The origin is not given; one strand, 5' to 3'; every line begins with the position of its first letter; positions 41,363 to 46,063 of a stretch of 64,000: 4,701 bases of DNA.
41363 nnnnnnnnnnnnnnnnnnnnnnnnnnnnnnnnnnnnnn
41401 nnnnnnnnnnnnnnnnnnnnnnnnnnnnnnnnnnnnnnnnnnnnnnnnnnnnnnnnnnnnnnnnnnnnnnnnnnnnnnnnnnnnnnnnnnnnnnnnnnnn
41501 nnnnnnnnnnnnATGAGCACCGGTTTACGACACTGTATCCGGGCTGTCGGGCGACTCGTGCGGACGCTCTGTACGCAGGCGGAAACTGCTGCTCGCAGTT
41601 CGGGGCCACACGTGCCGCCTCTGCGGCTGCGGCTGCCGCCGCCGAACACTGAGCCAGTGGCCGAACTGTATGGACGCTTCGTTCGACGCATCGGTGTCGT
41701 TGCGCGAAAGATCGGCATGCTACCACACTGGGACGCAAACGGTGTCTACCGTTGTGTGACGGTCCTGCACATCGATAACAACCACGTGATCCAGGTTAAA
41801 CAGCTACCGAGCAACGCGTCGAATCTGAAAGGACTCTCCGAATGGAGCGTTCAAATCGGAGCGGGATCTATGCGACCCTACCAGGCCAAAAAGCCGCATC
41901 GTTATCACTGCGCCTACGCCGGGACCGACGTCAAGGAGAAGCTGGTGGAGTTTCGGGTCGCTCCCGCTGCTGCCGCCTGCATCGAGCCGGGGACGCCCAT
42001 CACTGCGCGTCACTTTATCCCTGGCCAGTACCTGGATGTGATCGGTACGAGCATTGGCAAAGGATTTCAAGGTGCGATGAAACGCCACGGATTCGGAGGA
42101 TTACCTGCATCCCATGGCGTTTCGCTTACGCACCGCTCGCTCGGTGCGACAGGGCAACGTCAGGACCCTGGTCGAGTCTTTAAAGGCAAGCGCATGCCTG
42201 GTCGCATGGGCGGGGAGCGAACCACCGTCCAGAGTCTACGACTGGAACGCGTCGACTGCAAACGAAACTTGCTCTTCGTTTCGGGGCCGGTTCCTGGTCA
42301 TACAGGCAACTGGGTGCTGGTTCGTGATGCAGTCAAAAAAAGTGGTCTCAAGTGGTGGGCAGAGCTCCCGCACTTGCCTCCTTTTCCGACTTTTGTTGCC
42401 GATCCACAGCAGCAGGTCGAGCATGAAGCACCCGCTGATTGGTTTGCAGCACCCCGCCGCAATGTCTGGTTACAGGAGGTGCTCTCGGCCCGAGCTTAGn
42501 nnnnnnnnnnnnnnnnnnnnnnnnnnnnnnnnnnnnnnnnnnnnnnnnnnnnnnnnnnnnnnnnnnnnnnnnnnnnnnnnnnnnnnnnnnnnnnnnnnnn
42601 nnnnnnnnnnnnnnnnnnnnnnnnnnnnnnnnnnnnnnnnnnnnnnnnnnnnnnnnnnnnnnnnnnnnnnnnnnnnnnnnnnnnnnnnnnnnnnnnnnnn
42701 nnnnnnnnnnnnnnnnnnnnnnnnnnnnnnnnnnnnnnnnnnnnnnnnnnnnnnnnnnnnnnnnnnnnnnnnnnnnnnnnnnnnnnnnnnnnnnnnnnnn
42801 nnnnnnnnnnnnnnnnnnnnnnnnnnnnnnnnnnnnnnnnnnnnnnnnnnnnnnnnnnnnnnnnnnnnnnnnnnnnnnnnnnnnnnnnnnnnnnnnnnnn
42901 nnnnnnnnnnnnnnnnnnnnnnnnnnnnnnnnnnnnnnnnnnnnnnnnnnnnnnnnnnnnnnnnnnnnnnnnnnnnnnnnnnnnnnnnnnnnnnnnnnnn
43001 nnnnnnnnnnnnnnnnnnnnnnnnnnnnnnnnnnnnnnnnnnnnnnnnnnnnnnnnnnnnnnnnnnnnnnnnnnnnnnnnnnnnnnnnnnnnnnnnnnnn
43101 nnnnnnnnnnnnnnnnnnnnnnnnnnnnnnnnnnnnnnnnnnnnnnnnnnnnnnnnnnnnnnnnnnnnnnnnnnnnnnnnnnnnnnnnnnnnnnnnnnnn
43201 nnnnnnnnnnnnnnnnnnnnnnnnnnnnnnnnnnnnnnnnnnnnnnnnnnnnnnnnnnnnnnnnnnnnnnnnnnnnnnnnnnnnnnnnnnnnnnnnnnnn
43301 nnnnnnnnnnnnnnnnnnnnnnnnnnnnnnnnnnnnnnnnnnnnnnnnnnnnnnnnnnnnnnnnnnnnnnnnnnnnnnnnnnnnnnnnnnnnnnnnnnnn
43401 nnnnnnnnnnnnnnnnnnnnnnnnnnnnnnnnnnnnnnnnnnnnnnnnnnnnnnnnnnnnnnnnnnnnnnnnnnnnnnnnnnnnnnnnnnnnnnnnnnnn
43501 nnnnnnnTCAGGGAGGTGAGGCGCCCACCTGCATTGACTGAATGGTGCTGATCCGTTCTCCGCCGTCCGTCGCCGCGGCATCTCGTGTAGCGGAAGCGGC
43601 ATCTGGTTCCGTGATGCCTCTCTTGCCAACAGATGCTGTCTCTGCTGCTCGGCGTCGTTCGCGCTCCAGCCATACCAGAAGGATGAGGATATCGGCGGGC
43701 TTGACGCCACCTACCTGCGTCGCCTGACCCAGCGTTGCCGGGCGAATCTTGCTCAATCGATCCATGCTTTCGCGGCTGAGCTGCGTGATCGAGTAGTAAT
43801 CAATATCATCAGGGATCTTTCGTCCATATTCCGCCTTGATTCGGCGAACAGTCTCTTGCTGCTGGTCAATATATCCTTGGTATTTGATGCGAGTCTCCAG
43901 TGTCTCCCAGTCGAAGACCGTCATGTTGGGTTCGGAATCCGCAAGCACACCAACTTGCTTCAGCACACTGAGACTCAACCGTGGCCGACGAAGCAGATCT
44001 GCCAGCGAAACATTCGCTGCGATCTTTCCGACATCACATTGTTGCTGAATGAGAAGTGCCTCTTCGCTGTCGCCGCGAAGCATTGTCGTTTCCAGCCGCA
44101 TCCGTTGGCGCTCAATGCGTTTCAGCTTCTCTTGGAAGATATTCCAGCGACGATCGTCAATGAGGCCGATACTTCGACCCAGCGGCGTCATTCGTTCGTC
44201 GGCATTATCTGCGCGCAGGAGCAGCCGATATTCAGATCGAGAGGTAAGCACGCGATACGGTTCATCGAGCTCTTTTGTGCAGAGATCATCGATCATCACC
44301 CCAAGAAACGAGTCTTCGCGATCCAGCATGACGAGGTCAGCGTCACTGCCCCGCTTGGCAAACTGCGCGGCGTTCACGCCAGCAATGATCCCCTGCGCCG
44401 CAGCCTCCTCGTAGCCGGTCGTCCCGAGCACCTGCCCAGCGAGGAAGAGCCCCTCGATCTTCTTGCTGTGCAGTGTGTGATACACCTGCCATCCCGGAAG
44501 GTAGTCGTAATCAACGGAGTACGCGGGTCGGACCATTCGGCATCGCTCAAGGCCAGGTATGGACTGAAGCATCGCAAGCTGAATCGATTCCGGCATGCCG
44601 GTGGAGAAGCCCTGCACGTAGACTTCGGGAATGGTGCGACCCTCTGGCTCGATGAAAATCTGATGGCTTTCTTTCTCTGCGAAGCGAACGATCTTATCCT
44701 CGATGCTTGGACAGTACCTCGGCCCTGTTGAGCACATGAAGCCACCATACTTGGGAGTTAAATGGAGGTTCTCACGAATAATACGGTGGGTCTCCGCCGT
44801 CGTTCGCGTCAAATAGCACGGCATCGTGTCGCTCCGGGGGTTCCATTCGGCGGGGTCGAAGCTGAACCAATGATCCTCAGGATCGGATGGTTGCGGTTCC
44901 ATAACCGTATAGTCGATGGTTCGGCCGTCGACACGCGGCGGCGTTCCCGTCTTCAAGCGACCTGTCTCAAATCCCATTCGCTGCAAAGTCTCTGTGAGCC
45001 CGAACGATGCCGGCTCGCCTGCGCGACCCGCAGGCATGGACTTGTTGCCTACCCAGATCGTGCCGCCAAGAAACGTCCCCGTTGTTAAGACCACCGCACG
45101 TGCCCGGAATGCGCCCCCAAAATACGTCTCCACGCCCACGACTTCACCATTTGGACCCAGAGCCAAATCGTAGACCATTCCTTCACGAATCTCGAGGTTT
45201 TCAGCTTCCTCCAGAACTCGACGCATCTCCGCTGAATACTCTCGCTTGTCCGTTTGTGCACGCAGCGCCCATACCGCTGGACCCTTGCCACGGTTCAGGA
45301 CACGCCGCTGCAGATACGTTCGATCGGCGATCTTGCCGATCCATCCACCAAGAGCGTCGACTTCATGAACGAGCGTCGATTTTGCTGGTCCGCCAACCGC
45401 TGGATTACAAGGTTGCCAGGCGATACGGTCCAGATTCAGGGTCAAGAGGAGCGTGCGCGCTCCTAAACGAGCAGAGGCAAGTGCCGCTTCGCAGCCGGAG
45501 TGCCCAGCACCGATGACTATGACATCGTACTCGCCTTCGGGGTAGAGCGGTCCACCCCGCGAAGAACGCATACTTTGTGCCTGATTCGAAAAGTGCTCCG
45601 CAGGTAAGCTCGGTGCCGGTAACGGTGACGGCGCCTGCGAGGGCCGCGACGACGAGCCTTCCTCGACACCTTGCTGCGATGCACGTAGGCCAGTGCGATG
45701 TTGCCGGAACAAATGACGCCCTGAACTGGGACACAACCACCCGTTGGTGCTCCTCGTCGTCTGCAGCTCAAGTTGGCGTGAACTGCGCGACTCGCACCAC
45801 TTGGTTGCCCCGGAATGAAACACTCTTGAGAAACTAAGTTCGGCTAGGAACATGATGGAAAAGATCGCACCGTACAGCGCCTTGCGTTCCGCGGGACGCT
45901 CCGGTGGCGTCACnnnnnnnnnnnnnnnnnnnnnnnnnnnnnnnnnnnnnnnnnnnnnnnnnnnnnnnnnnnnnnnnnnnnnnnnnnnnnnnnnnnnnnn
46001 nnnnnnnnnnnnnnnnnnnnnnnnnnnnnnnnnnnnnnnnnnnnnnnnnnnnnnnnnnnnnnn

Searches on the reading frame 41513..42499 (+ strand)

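Call 11: search_protein_families(library=pfam, proteins=[window:41513-42499:+], max_evalue=0.001)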
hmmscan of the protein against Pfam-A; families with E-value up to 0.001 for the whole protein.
window:41513-42499:+ (328 aa): 1 family
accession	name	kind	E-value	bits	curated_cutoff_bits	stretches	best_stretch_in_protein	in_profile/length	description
PF00297.29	Ribosomal_L3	-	1.3e-14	54.5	22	1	152-247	198-288/369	Ribosomal protein L3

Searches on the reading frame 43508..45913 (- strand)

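Call 11: search_protein_families(library=pfam, proteins=[window:43508-45913:-], max_evalue=0.001)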
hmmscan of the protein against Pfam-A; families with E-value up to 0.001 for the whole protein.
window:43508-45913:- (801 aa): 7 families
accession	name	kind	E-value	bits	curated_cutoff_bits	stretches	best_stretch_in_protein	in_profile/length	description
PF01134.28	GIDA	-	2e-154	514.8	22.1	1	130-520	1-388/391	Glucose inhibited division protein A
PF13932.14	SAM_GIDA_C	-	1.3e-18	67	27.1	1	691-746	2-57/57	tRNA modifying enzyme MnmG/GidA C-terminal helical bundle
PF21680.2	GIDA_C_1st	-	7.5e-16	59.1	24.7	1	587-686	1-96/96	tRNA modifying enzyme MnmG/GidA C-terminal helical domain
PF12831.13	FAD_oxidored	-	2.9e-06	27.3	27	1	130-158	1-29/416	FAD dependent oxidoreductase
PF07992.20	Pyr_redox_2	-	6.4e-05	22.9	26.1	0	129-163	1-35/291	Pyridine nucleotide-disulphide oxidoreductase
PF03486.20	HI0933_like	-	0.00055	19.9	50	0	130-157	2-29/244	HI0933-like protein Rossmann domain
PF00890.30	FAD_binding_2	-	0.00058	19.6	20.4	0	130-158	1-29/414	FAD binding domain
